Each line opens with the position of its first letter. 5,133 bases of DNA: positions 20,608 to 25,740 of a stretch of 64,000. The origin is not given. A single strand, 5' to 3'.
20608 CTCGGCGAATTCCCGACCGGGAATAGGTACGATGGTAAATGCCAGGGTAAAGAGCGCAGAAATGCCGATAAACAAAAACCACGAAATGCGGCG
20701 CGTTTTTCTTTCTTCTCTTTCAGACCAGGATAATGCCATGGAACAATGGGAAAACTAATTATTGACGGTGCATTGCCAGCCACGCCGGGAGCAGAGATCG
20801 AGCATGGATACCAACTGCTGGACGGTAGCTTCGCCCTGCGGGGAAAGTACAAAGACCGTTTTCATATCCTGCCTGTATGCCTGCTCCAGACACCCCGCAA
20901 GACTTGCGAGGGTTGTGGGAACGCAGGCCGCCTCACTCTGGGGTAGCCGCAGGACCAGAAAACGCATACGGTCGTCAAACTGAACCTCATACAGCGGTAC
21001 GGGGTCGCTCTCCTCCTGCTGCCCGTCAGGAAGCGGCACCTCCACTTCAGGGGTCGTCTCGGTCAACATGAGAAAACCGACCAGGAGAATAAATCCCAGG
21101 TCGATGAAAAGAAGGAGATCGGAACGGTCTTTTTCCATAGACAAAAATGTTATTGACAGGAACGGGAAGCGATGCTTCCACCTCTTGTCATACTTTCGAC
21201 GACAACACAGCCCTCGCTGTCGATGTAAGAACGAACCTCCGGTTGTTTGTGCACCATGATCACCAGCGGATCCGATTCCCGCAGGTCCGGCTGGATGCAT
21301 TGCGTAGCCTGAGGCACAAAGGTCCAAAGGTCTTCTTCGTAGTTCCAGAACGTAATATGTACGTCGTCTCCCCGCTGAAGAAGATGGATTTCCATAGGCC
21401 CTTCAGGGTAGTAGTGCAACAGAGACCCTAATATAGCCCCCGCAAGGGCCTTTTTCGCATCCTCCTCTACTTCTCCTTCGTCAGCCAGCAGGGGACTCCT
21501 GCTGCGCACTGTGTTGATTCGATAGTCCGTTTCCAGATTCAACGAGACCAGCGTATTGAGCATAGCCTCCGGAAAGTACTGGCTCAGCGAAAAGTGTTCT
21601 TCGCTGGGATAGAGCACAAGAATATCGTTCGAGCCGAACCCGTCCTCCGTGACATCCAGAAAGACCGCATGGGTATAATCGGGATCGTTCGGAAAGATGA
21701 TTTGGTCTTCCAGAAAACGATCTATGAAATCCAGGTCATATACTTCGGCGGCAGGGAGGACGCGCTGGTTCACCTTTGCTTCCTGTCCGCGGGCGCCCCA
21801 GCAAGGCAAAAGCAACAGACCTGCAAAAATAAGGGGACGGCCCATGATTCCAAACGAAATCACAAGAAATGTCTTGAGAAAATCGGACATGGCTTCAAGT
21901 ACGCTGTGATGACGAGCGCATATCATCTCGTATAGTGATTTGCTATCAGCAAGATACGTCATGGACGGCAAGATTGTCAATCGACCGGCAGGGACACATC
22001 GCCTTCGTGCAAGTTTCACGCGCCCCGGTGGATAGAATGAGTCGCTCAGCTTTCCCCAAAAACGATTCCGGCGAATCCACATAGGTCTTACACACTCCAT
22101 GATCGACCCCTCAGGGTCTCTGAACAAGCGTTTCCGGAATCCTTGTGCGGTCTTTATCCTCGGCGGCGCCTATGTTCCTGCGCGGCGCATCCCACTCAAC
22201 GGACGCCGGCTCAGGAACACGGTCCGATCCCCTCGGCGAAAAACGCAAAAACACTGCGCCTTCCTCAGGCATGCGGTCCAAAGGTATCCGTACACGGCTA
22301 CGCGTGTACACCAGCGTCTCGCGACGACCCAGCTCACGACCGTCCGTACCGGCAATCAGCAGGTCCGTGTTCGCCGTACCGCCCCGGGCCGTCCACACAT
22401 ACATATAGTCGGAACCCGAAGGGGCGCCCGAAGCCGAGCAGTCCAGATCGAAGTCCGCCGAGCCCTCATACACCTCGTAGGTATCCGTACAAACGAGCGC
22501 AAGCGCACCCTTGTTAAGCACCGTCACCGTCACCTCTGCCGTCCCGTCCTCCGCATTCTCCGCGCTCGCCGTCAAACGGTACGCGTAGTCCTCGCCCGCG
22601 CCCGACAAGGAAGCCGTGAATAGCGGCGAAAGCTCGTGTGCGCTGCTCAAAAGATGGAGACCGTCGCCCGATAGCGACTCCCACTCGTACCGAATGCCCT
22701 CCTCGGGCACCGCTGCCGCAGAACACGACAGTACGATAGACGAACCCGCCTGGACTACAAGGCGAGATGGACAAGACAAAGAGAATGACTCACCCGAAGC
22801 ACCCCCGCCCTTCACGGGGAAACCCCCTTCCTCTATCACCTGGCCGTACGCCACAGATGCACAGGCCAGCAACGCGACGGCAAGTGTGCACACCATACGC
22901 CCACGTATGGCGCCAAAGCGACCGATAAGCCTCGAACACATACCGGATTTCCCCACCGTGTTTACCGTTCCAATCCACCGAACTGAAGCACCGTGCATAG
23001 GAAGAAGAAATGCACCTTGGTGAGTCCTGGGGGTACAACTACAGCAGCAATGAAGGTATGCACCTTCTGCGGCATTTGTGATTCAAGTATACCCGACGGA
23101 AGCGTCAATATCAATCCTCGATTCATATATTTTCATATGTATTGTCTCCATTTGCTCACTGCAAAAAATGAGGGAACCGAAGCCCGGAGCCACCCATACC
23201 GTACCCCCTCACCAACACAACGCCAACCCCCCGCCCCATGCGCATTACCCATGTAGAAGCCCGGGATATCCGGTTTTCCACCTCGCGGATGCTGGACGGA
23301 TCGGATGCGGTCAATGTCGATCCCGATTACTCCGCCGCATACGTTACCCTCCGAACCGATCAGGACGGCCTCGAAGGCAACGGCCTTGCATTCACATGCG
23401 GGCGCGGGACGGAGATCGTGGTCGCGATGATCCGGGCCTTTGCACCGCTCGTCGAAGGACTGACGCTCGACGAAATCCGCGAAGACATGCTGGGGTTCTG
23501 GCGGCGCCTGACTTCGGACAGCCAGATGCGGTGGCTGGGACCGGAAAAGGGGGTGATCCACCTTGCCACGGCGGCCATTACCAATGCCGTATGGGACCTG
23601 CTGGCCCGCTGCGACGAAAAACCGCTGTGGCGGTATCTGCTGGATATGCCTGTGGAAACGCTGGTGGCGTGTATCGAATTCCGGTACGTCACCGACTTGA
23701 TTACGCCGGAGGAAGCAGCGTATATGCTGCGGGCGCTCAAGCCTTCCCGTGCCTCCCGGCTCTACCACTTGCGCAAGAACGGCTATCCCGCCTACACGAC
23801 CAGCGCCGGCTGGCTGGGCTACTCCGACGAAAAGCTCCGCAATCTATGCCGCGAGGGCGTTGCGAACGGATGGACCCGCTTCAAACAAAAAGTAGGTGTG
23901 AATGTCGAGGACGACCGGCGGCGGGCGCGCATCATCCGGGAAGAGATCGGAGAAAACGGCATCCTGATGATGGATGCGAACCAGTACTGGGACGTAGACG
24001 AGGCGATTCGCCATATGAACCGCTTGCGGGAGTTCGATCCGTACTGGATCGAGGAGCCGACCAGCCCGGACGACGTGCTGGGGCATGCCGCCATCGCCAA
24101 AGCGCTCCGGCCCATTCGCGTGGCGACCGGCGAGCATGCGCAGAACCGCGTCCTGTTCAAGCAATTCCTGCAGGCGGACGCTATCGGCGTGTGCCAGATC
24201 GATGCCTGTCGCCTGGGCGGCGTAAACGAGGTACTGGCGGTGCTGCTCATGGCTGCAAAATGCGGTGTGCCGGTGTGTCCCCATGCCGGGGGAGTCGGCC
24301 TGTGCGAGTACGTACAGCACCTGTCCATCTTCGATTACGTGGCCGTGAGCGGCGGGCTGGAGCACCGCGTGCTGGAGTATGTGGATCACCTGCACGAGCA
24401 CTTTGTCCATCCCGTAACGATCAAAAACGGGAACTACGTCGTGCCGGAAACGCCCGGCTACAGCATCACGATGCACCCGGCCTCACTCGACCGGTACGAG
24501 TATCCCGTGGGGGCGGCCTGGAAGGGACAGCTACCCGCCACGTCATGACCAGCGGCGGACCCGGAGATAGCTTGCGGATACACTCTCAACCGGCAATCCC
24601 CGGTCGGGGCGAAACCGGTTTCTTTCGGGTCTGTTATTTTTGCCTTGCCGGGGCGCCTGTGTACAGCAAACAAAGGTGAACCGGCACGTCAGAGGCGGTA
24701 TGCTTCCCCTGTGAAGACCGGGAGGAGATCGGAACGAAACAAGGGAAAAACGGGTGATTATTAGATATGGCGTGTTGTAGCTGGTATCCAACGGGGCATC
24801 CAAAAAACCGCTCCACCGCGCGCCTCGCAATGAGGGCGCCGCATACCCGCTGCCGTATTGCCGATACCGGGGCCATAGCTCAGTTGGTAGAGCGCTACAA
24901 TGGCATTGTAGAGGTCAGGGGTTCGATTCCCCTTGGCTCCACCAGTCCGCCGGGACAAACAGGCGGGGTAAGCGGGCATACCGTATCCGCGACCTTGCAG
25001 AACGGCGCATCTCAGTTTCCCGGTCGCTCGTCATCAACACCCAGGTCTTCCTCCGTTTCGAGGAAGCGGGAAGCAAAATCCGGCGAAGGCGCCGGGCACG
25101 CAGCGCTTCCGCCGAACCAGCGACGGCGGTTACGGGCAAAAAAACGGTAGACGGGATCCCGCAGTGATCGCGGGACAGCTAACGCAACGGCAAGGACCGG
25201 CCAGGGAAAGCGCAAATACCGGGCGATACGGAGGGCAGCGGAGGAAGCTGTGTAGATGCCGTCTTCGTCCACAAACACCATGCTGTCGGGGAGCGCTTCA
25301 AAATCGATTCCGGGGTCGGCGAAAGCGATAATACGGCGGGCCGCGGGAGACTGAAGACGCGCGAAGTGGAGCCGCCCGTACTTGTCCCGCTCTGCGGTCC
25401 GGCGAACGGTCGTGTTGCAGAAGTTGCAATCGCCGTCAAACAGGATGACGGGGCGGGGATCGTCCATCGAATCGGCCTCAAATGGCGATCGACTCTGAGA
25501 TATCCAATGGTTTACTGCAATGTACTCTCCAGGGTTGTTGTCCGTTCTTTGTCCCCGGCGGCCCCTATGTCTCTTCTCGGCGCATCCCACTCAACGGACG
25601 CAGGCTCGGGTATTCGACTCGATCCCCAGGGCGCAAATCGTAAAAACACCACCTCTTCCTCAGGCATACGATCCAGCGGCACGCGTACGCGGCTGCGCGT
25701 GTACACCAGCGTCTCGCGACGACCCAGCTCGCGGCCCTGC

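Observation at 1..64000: One family of giant Cys-paired Ig/PKD-like repeat proteins fills more than half the window (5 large copies, 1 collapsed copy, 1 remnant)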

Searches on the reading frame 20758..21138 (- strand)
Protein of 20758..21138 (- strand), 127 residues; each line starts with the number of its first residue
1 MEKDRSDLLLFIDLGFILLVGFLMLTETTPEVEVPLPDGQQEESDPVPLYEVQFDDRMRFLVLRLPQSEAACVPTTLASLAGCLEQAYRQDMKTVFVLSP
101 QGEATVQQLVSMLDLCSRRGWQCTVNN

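Call 38: search_protein_families(library=pfam, proteins=[window:20758-21138:-], max_evalue=5)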
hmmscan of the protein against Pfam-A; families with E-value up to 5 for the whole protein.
seq(127 aa): 1 family
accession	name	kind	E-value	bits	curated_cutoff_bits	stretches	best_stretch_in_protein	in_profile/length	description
PF02472.21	ExbD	-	1.9e-06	28.4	25.4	1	11-121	13-118/128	Biopolymer transport protein ExbD/TolR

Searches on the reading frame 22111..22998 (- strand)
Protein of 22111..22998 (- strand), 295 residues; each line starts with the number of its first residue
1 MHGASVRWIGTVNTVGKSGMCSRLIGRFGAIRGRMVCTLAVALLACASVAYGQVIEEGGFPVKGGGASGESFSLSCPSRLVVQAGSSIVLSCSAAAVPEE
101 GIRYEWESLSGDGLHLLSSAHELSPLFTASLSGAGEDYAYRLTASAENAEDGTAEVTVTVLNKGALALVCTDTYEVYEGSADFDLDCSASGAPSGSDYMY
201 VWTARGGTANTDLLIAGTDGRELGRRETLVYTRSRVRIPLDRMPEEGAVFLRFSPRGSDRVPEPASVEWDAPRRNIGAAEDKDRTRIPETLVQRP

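Call 8: search_protein_families(library=pfam, proteins=[window:22111-22998:-], max_evalue=0.001)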
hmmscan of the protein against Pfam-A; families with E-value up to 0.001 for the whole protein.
window:22111-22998:- (295 aa): 2 families
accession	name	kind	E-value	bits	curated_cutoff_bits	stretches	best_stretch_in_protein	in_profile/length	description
PF22352.2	K319L-like_PKD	-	7.3e-10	39.2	27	1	82-160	7-84/84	K319L-like, PKD domain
PF13927.12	Ig_3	-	0.00019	22.3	30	0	77-111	8-40/78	Immunoglobulin domain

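Call 24: search_protein_families(library=ncbifam, proteins=[window:22111-22998:-], max_evalue=1)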
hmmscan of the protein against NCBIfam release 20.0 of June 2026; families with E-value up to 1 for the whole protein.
window:22111-22998:- (295 aa): 2 families
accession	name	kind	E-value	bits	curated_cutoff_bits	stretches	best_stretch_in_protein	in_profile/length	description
NF038112.1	myxo_dep_M36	subfamily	1.8e-10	38.6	1500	1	80-209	1390-1517/1604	myxosortase-dependent M36 family metallopeptidase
TIGR03540.1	DapC_direct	equivalog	0.28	10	593.25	1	150-183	101-134/383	LL-diaminopimelate aminotransferase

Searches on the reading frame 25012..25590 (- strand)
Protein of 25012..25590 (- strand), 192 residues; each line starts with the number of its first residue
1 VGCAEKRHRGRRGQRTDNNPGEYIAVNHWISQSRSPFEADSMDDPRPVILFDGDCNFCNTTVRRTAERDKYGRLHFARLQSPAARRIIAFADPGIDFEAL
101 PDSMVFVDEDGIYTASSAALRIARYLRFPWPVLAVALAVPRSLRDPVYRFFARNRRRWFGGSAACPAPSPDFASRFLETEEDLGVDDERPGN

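Call 8: search_protein_families(library=pfam, proteins=[window:25012-25590:-], max_evalue=0.001)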
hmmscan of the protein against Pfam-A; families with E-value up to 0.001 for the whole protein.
window:25012-25590:- (192 aa): 1 family
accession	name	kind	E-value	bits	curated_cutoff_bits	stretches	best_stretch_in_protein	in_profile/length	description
PF04134.17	DCC1-like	-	7e-27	95.4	27.8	1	49-160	1-112/113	DCC1-like thiol-disulfide oxidoreductase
